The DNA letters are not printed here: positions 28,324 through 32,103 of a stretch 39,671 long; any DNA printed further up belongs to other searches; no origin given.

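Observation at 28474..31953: Intein inserted at the third cysteine of the CX3CX2C radical-SAM motif of a Tes-like enzyme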

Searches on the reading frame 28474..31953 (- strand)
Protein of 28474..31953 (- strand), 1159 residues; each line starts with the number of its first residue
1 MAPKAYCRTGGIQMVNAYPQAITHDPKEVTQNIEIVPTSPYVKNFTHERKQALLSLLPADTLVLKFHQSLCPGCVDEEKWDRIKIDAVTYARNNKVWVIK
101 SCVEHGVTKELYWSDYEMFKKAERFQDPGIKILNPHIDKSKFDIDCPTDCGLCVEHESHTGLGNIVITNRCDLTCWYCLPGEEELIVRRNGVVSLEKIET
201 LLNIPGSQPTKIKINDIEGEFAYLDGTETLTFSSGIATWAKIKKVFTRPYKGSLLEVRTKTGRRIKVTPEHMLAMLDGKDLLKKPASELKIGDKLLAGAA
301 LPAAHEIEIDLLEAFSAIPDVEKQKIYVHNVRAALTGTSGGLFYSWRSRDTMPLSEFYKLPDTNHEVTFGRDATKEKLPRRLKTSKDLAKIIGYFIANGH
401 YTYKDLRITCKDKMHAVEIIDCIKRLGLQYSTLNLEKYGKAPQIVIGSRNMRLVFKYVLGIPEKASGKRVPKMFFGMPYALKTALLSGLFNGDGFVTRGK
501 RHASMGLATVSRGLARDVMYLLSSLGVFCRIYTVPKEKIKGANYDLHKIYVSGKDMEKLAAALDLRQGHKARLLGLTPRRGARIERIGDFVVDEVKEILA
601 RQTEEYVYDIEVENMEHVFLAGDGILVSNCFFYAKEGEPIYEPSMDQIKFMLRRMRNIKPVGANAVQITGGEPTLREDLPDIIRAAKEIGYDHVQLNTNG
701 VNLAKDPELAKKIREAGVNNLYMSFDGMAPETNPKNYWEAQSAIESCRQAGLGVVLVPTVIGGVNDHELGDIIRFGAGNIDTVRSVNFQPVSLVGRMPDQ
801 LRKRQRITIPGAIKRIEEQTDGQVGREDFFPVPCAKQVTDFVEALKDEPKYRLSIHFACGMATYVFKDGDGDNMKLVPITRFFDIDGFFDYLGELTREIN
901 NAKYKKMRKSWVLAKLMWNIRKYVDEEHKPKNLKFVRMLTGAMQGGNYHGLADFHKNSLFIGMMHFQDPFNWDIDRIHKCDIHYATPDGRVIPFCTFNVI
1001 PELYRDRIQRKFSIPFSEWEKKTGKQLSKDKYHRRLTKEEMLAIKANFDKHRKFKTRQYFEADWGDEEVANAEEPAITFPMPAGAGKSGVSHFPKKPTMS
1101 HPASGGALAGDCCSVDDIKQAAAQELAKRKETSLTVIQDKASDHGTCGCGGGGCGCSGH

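Call 4: search_protein_families(library=pfam, proteins=[window:28474-31953:-], max_evalue=0.01)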
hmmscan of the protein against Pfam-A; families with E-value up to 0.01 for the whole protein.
window:28474-31953:- (1159 aa): 4 families
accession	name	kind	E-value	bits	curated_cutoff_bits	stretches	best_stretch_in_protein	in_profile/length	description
PF04055.27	Radical_SAM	-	2.5e-25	90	29.5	1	630-775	14-165/166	Radical SAM superfamily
PF14890.11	Intein_splicing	-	1.5e-16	61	35.8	1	238-629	34-155/155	Intein splicing domain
PF14528.11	LAGLIDADG_3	-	1.5e-16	60.8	22.5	1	482-560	3-78/82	LAGLIDADG-like domain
PF23545.1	Zn_ribbon_HMPTM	-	9.4e-12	44.7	27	1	64-114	2-45/45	HMPTM N-terminal zinc ribbon domain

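Call 5: search_protein_families(library=ncbifam, proteins=[window:28474-31953:-], max_evalue=0.01)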
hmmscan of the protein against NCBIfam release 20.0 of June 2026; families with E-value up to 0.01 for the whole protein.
window:28474-31953:- (1159 aa): 47 families (the best 25 are shown)
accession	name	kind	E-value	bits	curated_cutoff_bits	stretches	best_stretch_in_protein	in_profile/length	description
NF045703.1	rSAM_Tes_intein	exception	0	1164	1700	1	82-1039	63-1018/1040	tetraether lipid synthase Tes, intein-containing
NF045702.1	rSAM_GDGT_ether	equivalog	7.3e-202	671.3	450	2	629-1015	102-485/486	tetraether lipid synthase Tes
NF045646.2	rSAM_Se_TrsS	equivalog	2.4e-96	323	490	3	630-843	103-318/441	radical SAM (seleno)protein TrsS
TIGR02666.1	moaA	equivalog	3.5e-24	85.4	284.05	2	653-795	50-199/336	GTP 3',8-cyclase MoaA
NF011491.0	PRK14898.1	equivalog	3.3e-23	81.7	783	1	178-535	76-388/860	DNA-directed RNA polymerase subunit A''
TIGR02668.1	moaA_archaeal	equivalog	8.5e-23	80.8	325.25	1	629-780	23-178/303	GTP 3',8-cyclase MoaA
NF001199.0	PRK00164.2-1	equivalog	3.1e-21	75.8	231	1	629-779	25-177/308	GTP 3',8-cyclase MoaA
NF011303.0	PRK14715.1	equivalog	1.1e-14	52.5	1585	1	241-543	958-1273/1627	DNA-directed DNA polymerase II large subunit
NF006207.0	PRK08332.1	equivalog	5.7e-12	43.7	2400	1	385-642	1002-1249/1684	vitamin B12-dependent ribonucleotide reductase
NF038332.1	rSAM_rare_HxsC4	exception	1.2e-10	41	500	1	646-728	49-125/335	radical SAM protein HxsC4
TIGR04545.1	rSAM_ahbD_hemeb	equivalog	3.6e-10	39.8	500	1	640-775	27-161/339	heme b synthase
NF003157.0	PRK04132.1-2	equivalog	3.8e-10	38.3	1103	1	385-552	169-329/864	replication factor C small subunit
TIGR04055.1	rSAM_NirJ2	equivalog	4.9e-10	39.5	500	1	655-777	38-162/326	putative heme d1 biosynthesis radical SAM protein NirJ2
NF050035.1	rSAM_WgK_link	exception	1e-09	37.9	650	1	644-733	41-124/367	radical SAM/SPASM peptide maturase WgkB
TIGR01445.1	intein_Nterm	domain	1.2e-09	39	24.5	1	178-273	1-81/83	intein N-terminal splicing region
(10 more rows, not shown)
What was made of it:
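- On NCBIfam NF045703 'Tes, intein-containing': The score is 1164 bits (call 5).
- Hint, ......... and radical SAM models all score above their cutoffs (calls 4, 5). The intein-specific HMMs match at both ends (calls 4, 5).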

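Call 6: find_homologous_proteins(query=window:28474-31953:-, max_evalue=1e-10)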
Query window:28474-31953:- (1159 aa): 84 proteins with E <= 1e-10 among 8000 candidates.
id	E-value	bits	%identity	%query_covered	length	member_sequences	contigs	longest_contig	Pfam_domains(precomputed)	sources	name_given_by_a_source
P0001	0.0e+0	2694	100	99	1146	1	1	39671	PF23545.2,PF04055.28,PF14528.12,PF14890.12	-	-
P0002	0.0e+0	2288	85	97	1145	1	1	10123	PF23545.2,PF04055.28,PF14528.12,PF14890.12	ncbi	-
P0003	0.0e+0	1912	73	95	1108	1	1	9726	PF23545.2,PF04055.28,PF14528.12,PF14890.12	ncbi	-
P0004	0.0e+0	1887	71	96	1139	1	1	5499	PF23545.2,PF04055.28,PF14528.12,PF14890.12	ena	-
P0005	0.0e+0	1886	74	91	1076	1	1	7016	PF23545.2,PF04055.28,PF14528.12,PF14890.12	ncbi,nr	ncbi:radical SAM protein [archaeon]|nr:radical SAM protein [archaeon]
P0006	0.0e+0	1445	88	45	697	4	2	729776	PF23545.2,PF04055.28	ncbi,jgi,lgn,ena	-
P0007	0.0e+0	1441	42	77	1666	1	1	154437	PF23545.2,PF04055.28,PF14528.12,PF14890.12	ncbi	-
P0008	0.0e+0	1294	81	59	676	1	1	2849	PF04055.28,PF14528.12,PF14890.12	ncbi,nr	ncbi:MAG: radical SAM protein, partial [Candidatus Aenigmarchaeota archaeon]|nr:radical SAM protein 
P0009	0.0e+0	1266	77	44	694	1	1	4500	PF23545.2,PF04055.28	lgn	-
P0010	0.0e+0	1254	57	83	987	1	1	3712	PF04055.28,PF14528.12,PF14890.12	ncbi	-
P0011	0.0e+0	1211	55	84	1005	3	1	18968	PF23545.2,PF04055.28,PF14528.12,PF14890.12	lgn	-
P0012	0.0e+0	1130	75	43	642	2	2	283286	PF23545.2,PF04055.28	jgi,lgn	jgi:hypothetical protein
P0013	0.0e+0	1126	70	45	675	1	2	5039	PF23545.2,PF04055.28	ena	-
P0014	0.0e+0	1112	70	43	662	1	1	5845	PF23545.2,PF04055.28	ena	-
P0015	0.0e+0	1112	52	83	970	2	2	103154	PF23545.2,PF04055.28,PF14528.12,PF14890.12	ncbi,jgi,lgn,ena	-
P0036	0.0e+0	1068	50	85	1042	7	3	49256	PF23545.2,PF04055.28,PF14528.12,PF14890.12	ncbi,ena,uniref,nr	ncbi:tetraether lipid synthase Tes, intein-containing [Thermococcus sp.]|uniref:tetraether lipid syn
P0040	0.0e+0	1053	49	84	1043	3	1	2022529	PF23545.2,PF04055.28,PF14528.12,PF14890.12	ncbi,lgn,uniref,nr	ncbi:tetraether lipid synthase Tes, intein-containing [Thermococcus camini]|uniref:MoaA-like intein 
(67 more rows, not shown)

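Call 24: list_cluster_members(proteins=[P0040, P0036, P0002, P0006])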
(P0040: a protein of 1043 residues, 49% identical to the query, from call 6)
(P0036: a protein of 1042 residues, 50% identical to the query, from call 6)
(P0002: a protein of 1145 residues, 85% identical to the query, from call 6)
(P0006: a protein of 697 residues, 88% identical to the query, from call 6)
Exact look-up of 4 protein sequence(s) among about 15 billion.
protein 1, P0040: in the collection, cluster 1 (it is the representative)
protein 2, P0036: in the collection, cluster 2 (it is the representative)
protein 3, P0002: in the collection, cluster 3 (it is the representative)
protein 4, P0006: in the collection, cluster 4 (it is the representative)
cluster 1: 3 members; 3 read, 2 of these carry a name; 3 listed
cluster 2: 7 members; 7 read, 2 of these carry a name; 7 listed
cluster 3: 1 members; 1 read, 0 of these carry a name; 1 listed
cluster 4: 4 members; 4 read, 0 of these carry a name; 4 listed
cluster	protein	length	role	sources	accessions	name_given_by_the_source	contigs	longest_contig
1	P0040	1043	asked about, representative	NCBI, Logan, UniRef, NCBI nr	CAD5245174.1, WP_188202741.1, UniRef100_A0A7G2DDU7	tetraether lipid synthase Tes, intein-containing [Thermococcus camini] | MoaA-like intein containing molybdenum cofactor biosynthesis moaA homolog n=1 ... | radical SAM protein [Thermococcus camini]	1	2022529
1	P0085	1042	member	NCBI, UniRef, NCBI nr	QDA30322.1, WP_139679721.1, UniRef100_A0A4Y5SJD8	radical SAM protein [Thermococcus indicus] | Radical SAM protein n=1 Tax=Thermococcus indicus TaxID=2586643 RepID=A0A4Y5SJD8_9EURY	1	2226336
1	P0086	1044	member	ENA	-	-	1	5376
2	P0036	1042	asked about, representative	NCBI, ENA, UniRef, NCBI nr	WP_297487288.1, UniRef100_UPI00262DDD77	tetraether lipid synthase Tes, intein-containing [Thermococcus sp.] | tetraether lipid synthase Tes, intein-containing n=1 Tax=Thermococcus sp. TaxID=35749 ... | radical SAM protein [Thermococcus sp.]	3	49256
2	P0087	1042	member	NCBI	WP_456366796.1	tetraether lipid synthase Tes, intein-containing [Thermococcus sp.]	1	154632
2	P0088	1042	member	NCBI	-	-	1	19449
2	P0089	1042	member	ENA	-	-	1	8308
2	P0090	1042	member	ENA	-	-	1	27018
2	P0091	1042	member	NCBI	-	-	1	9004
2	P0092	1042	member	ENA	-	-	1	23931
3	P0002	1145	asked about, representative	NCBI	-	-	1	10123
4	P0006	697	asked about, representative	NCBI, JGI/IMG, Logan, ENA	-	-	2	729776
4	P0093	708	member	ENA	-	-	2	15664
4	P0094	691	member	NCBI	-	-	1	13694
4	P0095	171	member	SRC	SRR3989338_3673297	-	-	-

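Call 38: find_encoding_contigs(protein=P0006, flank=6000, max_places=3)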
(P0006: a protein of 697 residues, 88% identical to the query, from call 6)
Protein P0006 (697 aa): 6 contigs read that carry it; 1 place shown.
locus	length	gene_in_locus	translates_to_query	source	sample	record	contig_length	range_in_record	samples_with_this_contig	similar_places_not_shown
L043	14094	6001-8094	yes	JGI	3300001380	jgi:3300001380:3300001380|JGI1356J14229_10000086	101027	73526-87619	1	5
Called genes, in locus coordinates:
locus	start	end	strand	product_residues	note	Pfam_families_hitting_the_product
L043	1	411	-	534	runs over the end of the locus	PF01935:DUF87, PF05872:HerA_C (faint), PF10412:TrwB_AAD_bind (weak)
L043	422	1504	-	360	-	-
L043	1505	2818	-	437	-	PF00145:DNA_methylase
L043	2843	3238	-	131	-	PF03852:Vsr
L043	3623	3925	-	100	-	PF00355:Rieske, PF13806:Rieske_2, PF22543:Rieske_4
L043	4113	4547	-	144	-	PF09969:DUF2203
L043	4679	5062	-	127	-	PF01966:HD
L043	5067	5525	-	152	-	PF12802:MarR_2 (weak)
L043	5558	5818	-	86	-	-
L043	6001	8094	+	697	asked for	PF23545:Zn_ribbon_HMPTM, PF04055:Radical_SAM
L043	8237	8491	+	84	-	PF13459:Fer4_15, PF13370:Fer4_13 (weak)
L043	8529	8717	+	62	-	-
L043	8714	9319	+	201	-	PF08984:DUF1858, PF01521:Fe-S_biosyn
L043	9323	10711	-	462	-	PF01011:PQQ (faint), PF13360:PQQ_2, PF13570:Beta-prop_ACSF4, PF25292:Beta-prop_CGLA (faint), PF13360:PQQ_2, PF13570:Beta-prop_ACSF4, PF13360:PQQ_2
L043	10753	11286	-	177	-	PF00857:Isochorismatase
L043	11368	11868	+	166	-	PF01451:LMWPc (faint)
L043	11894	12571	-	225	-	PF03141:Methyltransf_29, PF13489:Methyltransf_23, PF05175:MTS (weak), PF02353:CMAS, PF13847:Methyltransf_31, PF08241:Methyltransf_11, PF08242:Methyltransf_12, PF13649:Methyltransf_25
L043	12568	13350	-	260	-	PF20720:nSTAND3 (weak), PF10609:ParA, PF00142:Fer4_NifH (faint), PF01656:CbiA, PF02374:ArsA_ATPase (weak), PF09140:MipZ (weak), PF13614:AAA_31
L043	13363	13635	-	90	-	-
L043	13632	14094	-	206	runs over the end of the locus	PF00730:HhH-GPD, PF00633:HHH (weak)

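Call 39: find_encoding_contigs(protein=P0002, flank=6000, max_places=3)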
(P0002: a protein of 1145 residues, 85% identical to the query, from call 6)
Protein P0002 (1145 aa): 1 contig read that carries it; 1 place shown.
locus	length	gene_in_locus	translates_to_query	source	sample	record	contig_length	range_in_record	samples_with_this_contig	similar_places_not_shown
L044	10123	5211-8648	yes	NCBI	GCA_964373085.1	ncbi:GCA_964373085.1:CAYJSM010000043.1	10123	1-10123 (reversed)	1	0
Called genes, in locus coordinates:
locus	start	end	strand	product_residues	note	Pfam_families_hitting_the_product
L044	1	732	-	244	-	?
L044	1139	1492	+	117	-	-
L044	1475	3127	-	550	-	PF03190:Thioredox_DsbH, PF13098:Thioredoxin_2, PF13899:Thioredoxin_7, PF07221:GlcNAc_2-epim (faint), PF07944:Beta-AFase-like_GH127_cat (faint)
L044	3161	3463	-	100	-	PF00355:Rieske, PF13806:Rieske_2, PF22543:Rieske_4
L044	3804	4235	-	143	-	PF09969:DUF2203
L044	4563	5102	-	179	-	-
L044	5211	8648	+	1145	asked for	PF23545:Zn_ribbon_HMPTM, PF14890:Intein_splicing, PF14528:LAGLIDADG_3, PF04055:Radical_SAM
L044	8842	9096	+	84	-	PF13459:Fer4_15, PF13370:Fer4_13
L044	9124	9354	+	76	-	-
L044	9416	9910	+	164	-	-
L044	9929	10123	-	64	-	?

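Call 42: find_homologous_proteins(query=P0040, max_evalue=1e-20)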
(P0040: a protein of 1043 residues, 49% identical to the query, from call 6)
Query P0040 (1043 aa): 152 proteins with E <= 1e-20 among 8000 candidates; the best 120 are listed.
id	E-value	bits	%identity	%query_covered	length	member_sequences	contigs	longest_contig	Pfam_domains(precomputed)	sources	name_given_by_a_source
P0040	0.0e+0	2441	100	100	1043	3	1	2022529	PF23545.2,PF04055.28,PF14528.12,PF14890.12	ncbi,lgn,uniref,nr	ncbi:tetraether lipid synthase Tes, intein-containing [Thermococcus camini]|uniref:MoaA-like intein 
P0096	0.0e+0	2128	85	100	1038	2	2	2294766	PF23545.2,PF04055.28,PF14528.12,PF14890.12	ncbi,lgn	ncbi:radical SAM protein [Thermococcus atlanticus]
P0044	0.0e+0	2107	84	100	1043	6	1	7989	PF23545.2,PF04055.28,PF14528.12,PF14890.12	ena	-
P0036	0.0e+0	2083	83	100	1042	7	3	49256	PF23545.2,PF04055.28,PF14528.12,PF14890.12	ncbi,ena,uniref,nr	ncbi:tetraether lipid synthase Tes, intein-containing [Thermococcus sp.]|uniref:tetraether lipid syn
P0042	0.0e+0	2050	82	100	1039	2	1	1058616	PF23545.2,PF04055.28,PF14528.12,PF14890.12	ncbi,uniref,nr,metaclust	ncbi:tetraether lipid synthase Tes, intein-containing [Thermococcus zilligii]|uniref:tetraether lipi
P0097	0.0e+0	2011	80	100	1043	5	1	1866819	PF05204.20,PF23545.2,PF04055.28,PF14528.12,PF14890.12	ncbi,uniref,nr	ncbi:tetraether lipid synthase Tes, intein-containing [Thermococcus celer]|uniref:Molybdenum cofacto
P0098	0.0e+0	1985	78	100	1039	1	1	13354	PF23545.2,PF04055.28,PF14528.12,PF14890.12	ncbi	-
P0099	0.0e+0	1967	78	100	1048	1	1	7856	PF23545.2,PF04055.28,PF14528.12,PF14890.12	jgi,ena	-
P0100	0.0e+0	1915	77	100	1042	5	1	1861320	PF05204.20,PF23545.2,PF04055.28,PF14528.12,PF14890.12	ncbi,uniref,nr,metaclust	ncbi:tetraether lipid synthase Tes, intein-containing [Pyrococcus sp. NA2]|uniref:tetraether lipid s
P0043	0.0e+0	1903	75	100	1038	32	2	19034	PF23545.2,PF04055.28,PF14528.12,PF14890.12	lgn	-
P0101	0.0e+0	1897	76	100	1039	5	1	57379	PF05204.20,PF23545.2,PF04055.28,PF14528.12,PF14890.12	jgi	-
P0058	0.0e+0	1889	75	100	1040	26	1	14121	PF05204.20,PF23545.2,PF04055.28,PF14528.12,PF14890.12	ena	-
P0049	0.0e+0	1871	74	100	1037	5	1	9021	PF05204.20,PF23545.2,PF04055.28,PF14528.12,PF14890.12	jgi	-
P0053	0.0e+0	1871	74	100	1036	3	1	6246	PF05204.20,PF23545.2,PF04055.28,PF14528.12,PF14890.12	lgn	-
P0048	0.0e+0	1798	71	99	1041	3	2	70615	PF23545.2,PF04055.28,PF14528.12,PF14890.12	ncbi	-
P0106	0.0e+0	1564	63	99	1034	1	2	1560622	PF05204.20,PF23545.2,PF04055.28,PF14528.12,PF14890.12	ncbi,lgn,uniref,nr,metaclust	ncbi:tetraether lipid synthase Tes, intein-containing [Archaeoglobus profundus]|uniref:Radical SAM d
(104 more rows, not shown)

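Call 43: list_cluster_members(proteins=[P0100, P0097, P0106])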
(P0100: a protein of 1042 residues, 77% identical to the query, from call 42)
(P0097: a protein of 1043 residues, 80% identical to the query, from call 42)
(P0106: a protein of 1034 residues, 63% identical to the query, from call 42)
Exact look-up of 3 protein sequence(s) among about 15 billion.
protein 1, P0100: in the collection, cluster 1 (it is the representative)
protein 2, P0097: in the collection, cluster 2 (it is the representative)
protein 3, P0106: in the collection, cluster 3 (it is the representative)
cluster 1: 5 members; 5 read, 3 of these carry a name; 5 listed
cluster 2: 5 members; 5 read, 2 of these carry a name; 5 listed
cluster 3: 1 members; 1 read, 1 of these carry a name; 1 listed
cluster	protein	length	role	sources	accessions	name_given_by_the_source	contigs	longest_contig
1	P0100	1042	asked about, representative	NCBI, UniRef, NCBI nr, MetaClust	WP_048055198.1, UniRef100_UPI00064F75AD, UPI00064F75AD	tetraether lipid synthase Tes, intein-containing [Pyrococcus sp. NA2] | tetraether lipid synthase Tes, intein-containing n=1 Tax=Pyrococcus sp. (strain NA2) ... | radical SAM protein [Pyrococcus sp. NA2]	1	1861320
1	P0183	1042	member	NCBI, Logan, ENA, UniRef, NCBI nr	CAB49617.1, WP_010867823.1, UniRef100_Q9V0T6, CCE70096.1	tetraether lipid synthase Tes, intein-containing [Pyrococcus abyssi] | Molybdenum cofactor biosynthesis MoaA n=1 Tax=Pyrococcus abyssi (strain GE5 / Orsay) ... | radical SAM protein [Pyrococcus abyssi]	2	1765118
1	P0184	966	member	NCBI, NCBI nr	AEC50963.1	molybdenum cofactor biosynthesis MoaA [Pyrococcus sp. NA2]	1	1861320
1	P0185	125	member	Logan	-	-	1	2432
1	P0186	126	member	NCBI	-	-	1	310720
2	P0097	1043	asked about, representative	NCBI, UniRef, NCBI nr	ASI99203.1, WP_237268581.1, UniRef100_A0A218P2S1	tetraether lipid synthase Tes, intein-containing [Thermococcus celer] | Molybdenum cofactor biosynthesis protein MoaA n=1 Tax=Thermococcus celer Vu 13 = JCM 8558 ... | radical SAM protein [Thermococcus celer]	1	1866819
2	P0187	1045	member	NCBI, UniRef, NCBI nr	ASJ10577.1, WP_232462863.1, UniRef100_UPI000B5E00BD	molybdenum cofactor biosynthesis protein MoaA [Thermococcus sp. P6] | tetraether lipid synthase Tes, intein-containing n=1 Tax=Thermococcus sp. P6 TaxID=122420 ... | radical SAM protein [Thermococcus sp. P6]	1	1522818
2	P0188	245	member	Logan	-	-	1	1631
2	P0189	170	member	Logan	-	-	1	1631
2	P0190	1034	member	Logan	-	-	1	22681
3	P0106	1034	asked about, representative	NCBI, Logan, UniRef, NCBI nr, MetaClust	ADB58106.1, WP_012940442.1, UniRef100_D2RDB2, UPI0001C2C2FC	tetraether lipid synthase Tes, intein-containing [Archaeoglobus profundus] | Radical SAM domain protein n=1 Tax=Archaeoglobus profundus (strain DSM 5631 / JCM 9629 / ... | radical SAM protein [Archaeoglobus profundus]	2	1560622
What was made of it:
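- CAB49617/Q9V0T6 is named 'Molybdenum cofactor biosynthesis MoaA' by UniRef and 'Tes, intein-containing' by NCBI (call 43).
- Tried and rejected: I recovered P. abyssi instead through a protein search plus a cluster look-up (calls 42, 43).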
